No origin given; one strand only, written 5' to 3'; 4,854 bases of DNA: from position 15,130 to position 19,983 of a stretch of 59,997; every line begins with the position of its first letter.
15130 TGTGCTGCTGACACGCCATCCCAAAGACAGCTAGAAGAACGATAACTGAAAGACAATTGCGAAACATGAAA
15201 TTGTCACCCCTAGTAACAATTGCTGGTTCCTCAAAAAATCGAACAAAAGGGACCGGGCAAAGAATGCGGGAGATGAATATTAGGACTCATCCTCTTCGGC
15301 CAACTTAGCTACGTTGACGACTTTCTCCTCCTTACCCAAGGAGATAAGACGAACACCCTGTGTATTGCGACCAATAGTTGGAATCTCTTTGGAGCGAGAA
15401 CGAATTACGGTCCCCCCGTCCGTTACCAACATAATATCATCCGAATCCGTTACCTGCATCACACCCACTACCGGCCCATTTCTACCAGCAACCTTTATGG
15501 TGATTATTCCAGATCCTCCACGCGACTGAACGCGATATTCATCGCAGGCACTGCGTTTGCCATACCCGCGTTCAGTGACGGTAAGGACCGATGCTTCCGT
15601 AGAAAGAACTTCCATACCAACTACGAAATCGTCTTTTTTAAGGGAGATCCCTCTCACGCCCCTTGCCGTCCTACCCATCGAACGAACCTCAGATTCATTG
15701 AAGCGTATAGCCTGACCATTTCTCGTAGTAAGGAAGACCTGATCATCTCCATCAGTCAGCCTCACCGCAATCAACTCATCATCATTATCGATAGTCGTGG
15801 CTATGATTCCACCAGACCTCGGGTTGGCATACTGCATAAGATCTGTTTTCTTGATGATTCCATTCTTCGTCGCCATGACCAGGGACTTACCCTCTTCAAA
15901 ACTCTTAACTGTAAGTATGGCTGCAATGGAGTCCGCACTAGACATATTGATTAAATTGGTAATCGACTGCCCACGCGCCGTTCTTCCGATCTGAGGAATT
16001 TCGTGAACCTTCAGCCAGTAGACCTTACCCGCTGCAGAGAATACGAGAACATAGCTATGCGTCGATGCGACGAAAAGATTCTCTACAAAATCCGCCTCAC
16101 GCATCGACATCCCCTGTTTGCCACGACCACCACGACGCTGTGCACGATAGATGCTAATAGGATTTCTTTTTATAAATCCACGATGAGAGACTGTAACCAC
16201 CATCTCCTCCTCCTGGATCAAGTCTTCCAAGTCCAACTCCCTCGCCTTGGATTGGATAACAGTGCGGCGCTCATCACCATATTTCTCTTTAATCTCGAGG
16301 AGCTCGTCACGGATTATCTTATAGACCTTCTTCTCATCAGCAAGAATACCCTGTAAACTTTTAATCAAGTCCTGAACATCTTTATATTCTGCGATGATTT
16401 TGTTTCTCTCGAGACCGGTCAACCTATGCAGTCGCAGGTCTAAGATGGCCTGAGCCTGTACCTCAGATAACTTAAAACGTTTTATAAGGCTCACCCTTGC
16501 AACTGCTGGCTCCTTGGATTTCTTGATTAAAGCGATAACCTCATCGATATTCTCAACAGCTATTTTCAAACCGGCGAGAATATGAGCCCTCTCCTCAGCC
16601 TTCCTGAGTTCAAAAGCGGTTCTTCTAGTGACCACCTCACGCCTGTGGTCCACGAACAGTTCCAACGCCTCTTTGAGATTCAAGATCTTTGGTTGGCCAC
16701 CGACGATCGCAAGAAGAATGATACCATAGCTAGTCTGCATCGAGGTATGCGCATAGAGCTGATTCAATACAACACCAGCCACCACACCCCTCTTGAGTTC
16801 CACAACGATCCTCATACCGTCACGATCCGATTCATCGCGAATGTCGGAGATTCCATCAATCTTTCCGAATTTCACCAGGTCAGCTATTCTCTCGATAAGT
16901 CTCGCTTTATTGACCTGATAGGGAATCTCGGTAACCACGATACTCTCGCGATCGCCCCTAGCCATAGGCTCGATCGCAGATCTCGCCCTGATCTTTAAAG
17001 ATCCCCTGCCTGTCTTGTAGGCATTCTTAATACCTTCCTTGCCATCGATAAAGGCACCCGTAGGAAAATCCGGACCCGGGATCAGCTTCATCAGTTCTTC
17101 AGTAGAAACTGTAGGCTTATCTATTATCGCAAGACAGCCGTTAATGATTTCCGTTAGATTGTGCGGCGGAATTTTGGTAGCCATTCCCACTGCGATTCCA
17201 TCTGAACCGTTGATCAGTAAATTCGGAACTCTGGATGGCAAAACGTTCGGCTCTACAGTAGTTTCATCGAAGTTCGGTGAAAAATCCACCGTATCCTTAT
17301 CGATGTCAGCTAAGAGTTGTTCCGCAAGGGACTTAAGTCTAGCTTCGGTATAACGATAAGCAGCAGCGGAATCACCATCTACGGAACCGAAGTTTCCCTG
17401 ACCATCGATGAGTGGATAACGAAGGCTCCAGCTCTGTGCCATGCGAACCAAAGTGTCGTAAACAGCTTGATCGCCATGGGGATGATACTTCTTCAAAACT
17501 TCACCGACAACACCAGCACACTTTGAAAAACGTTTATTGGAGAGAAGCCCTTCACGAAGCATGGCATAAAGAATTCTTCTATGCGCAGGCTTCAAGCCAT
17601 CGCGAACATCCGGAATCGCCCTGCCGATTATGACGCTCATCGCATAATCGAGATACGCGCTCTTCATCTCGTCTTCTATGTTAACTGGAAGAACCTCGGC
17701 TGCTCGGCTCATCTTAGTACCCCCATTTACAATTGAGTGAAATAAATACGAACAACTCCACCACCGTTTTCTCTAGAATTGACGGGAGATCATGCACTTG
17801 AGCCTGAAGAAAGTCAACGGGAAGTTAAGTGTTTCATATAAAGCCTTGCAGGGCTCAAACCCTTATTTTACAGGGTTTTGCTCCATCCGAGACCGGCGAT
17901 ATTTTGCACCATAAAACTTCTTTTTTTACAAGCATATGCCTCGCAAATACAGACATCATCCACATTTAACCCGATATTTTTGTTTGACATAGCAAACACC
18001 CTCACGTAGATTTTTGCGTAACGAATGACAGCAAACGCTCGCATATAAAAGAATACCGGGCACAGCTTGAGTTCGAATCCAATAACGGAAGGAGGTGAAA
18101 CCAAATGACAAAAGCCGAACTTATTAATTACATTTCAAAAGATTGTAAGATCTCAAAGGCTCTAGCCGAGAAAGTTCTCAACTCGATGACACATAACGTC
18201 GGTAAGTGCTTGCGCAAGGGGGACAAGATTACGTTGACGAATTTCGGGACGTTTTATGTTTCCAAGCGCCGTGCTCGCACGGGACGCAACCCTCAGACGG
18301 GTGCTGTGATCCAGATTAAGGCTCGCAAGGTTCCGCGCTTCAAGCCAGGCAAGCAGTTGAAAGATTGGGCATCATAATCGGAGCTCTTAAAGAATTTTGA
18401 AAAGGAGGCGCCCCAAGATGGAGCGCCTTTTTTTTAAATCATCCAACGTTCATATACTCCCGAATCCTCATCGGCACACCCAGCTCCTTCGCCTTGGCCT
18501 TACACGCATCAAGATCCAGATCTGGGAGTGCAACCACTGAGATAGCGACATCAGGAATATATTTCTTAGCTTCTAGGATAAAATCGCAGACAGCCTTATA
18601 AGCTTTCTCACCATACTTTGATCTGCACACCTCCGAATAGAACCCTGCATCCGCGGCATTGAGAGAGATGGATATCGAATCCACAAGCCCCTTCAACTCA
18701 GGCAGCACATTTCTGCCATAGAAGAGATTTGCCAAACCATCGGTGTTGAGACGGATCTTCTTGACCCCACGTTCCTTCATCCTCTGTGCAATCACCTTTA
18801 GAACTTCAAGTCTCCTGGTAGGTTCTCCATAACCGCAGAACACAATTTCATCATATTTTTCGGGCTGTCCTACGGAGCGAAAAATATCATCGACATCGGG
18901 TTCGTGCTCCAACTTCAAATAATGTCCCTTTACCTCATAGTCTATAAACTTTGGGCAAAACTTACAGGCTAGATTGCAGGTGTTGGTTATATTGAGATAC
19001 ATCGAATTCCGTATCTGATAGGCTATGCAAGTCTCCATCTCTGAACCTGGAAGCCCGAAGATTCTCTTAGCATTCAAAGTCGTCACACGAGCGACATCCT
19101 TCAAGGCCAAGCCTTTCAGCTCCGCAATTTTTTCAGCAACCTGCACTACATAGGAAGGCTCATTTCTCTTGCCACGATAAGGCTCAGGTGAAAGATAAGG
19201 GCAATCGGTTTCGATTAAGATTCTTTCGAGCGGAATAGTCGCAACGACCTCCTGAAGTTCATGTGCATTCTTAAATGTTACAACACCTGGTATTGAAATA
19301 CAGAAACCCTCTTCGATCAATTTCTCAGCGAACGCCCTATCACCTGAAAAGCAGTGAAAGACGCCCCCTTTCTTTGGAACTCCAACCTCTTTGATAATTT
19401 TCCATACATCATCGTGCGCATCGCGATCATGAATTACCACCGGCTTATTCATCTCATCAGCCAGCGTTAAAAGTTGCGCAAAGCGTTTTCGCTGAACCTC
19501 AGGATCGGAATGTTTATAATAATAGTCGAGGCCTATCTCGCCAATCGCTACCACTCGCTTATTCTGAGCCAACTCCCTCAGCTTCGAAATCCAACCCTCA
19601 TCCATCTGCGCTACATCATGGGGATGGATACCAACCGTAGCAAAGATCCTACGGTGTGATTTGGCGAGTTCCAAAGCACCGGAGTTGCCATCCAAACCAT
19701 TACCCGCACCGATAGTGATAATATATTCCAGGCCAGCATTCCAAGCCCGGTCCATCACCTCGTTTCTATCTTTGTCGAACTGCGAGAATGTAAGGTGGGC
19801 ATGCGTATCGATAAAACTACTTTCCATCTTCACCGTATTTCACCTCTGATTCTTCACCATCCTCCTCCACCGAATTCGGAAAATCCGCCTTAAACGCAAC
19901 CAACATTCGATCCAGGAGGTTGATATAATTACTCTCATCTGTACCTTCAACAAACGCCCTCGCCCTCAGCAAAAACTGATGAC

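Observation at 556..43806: Nine copies of one 19-nt perfect palindrome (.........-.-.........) at the borders of the lineage-specific genes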

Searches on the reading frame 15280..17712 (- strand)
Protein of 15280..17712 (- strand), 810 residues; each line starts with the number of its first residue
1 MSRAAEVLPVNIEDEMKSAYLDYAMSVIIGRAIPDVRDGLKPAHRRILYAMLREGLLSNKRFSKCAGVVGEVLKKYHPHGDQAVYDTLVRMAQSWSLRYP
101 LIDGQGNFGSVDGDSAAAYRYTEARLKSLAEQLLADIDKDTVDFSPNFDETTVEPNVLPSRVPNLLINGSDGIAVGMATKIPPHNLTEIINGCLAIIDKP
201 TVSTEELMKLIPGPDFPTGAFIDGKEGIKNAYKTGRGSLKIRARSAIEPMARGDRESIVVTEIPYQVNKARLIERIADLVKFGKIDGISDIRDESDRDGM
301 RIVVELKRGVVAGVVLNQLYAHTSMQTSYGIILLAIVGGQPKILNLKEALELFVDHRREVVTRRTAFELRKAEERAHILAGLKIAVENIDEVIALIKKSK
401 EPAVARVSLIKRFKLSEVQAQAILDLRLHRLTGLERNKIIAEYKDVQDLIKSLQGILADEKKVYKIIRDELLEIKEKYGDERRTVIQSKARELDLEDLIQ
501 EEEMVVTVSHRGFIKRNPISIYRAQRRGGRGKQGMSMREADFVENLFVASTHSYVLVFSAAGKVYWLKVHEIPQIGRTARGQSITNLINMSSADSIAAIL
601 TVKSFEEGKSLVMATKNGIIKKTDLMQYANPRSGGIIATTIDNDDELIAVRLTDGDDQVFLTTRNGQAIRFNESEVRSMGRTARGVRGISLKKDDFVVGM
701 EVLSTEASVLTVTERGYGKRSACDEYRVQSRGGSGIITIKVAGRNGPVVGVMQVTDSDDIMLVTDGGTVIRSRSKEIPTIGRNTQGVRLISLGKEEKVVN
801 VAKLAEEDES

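Call 20: search_protein_families(library=pfam, proteins=[window:15280-17712:-])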
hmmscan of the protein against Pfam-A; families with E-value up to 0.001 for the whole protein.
window:15280-17712:- (810 aa): 2 families
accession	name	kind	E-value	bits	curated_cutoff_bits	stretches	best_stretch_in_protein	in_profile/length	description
PF00521.26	DNA_topoisoIV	-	9.3e-167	555.7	31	1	31-471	1-431/432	DNA gyrase/topoisomerase IV, subunit A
PF03989.18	DNA_gyraseA_C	-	4e-72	237.9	27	6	657-703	1-47/48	DNA gyrase C-terminal domain, beta-propeller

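Call 28: find_homologous_proteins(query=window:15280-17712:-, max_evalue=1e-100)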
Query window:15280-17712:- (810 aa): 8000 proteins with E <= 1e-100 among 8000 candidates; the best 120 are listed.
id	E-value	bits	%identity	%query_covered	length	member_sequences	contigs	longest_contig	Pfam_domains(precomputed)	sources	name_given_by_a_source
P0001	0.0e+0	1756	100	100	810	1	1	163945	PF00521.27,PF03989.19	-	-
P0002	0.0e+0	1510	83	100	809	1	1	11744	PF00521.27,PF03989.19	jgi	-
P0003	0.0e+0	1501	83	100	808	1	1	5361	PF00521.27,PF03989.19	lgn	-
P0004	0.0e+0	1500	82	100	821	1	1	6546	PF00521.27,PF03989.19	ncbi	-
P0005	0.0e+0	1493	82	100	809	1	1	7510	PF00521.27,PF03989.19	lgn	-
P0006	0.0e+0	1480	81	100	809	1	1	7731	PF00521.27,PF03989.19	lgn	-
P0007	0.0e+0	1480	81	100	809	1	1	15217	PF00521.27,PF03989.19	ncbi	-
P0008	0.0e+0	1472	82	100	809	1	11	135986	PF00521.27,PF03989.19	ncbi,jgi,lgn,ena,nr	ncbi:MAG TPA: DNA gyrase subunit A [bacterium]|nr:DNA gyrase subunit A [Myxococcales bacterium] OQA6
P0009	0.0e+0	1472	81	100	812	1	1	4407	PF00521.27,PF03989.19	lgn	-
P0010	0.0e+0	1471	81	100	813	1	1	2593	PF00521.27,PF03989.19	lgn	-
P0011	0.0e+0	1468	81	100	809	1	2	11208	PF00521.27,PF03989.19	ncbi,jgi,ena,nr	ncbi:MAG TPA: DNA gyrase subunit A [bacterium]|nr:DNA gyrase subunit A [bacterium]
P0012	0.0e+0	1466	79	100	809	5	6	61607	PF00521.27,PF03989.19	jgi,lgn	-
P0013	0.0e+0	1459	80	100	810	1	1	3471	PF00521.27,PF03989.19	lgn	-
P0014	0.0e+0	1457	80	100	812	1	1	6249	PF00521.27,PF03989.19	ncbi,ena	-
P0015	0.0e+0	1455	80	99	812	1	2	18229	PF00521.27,PF03989.19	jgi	-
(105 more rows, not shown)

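Call 74: find_encoding_contigs(protein=P0002, flank=10000, max_places=1)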
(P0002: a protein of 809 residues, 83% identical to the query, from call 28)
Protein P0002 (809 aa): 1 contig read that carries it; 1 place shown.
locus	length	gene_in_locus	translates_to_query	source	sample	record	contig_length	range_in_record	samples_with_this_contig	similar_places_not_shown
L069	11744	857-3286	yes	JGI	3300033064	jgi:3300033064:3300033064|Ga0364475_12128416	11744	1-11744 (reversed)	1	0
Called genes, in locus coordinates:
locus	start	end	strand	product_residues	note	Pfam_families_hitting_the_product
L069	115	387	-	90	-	PF00216:Bac_DNA_binding, PF18291:HU-HIG, PF18175:HU-CCDC81_bac_2 (weak), PF18289:HU-CCDC81_euk_2 (faint)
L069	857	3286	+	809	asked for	PF00521:DNA_topoisoIV, PF03989:DNA_gyraseA_C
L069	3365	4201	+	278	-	PF07719:TPR_2 (faint), PF13174:TPR_6 (faint), PF13428:TPR_14 (faint), PF13432:TPR_16 (faint), PF13424:TPR_12 (faint), PF14559:TPR_19 (faint)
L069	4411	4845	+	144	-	PF00334:NDK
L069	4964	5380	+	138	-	PF01951:Archease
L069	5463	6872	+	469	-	PF01235:Na_Ala_symp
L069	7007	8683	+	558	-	PF01401:Peptidase_M2 (weak)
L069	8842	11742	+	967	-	?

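Call 75: find_encoding_contigs(protein=P0008, flank=10000, max_places=1)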
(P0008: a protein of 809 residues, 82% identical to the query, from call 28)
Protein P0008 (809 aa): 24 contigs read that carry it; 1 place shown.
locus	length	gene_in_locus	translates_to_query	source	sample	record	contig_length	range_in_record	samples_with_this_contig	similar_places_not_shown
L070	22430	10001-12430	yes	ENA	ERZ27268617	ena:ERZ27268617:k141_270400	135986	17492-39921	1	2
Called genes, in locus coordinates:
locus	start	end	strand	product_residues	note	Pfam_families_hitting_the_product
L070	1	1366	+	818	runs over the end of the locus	PF19864:Radical_SAM_N2, PF04055:Radical_SAM, PF10105:DUF2344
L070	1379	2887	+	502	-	PF00575:S1 (faint), PF10150:RNase_E_G, PF20833:RNase_E_G_Thio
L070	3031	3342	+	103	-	PF00829:Ribosomal_L21p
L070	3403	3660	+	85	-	PF01016:Ribosomal_L27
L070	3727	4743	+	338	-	PF01018:GTP1_OBG, PF01926:MMR_HSR1, PF02421:FeoB_N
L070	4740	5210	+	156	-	PF02410:RsfS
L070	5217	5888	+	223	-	PF18912:DZR_2, PF00156:Pribosyltran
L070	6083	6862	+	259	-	PF00459:Inositol_P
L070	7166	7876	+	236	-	PF00515:TPR_1 (faint), PF07719:TPR_2 (faint), PF13424:TPR_12 (faint), PF14559:TPR_19 (faint)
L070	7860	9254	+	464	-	PF01026:TatD_DNase, PF04055:Radical_SAM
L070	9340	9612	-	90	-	PF00216:Bac_DNA_binding, PF18291:HU-HIG, PF18175:HU-CCDC81_bac_2 (weak), PF18289:HU-CCDC81_euk_2 (faint)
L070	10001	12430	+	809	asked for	PF00521:DNA_topoisoIV, PF03989:DNA_gyraseA_C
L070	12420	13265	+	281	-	PF07719:TPR_2 (faint), PF13174:TPR_6 (faint), PF13424:TPR_12 (faint), PF13428:TPR_14 (faint), PF13432:TPR_16 (faint), PF13525:YfiO (faint), PF14559:TPR_19 (faint), PF13181:TPR_8 (faint)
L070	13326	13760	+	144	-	PF00334:NDK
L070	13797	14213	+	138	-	PF01951:Archease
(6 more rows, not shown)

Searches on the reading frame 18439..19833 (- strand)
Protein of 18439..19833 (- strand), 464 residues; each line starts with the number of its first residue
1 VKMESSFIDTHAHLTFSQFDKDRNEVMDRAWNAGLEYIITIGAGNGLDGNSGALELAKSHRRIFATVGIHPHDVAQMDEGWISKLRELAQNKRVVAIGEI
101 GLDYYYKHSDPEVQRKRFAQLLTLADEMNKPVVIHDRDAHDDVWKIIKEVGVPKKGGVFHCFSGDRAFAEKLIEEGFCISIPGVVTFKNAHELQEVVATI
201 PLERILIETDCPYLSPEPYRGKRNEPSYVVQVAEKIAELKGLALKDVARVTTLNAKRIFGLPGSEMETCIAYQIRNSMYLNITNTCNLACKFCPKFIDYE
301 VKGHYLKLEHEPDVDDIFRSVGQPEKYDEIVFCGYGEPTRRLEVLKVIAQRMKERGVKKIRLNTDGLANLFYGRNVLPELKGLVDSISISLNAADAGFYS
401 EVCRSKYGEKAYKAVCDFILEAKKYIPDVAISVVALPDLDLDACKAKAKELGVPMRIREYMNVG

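Call 20: search_protein_families(library=pfam, proteins=[window:18439-19833:-])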
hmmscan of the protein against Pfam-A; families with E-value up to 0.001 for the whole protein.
window:18439-19833:- (464 aa): 2 families
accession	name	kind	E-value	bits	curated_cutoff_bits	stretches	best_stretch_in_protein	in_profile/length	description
PF01026.27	TatD_DNase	-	6e-89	298.2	27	1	8-260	1-253/253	TatD related DNase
PF04055.27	Radical_SAM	-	1.2e-13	52.1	29.5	1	281-440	2-155/166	Radical SAM superfamily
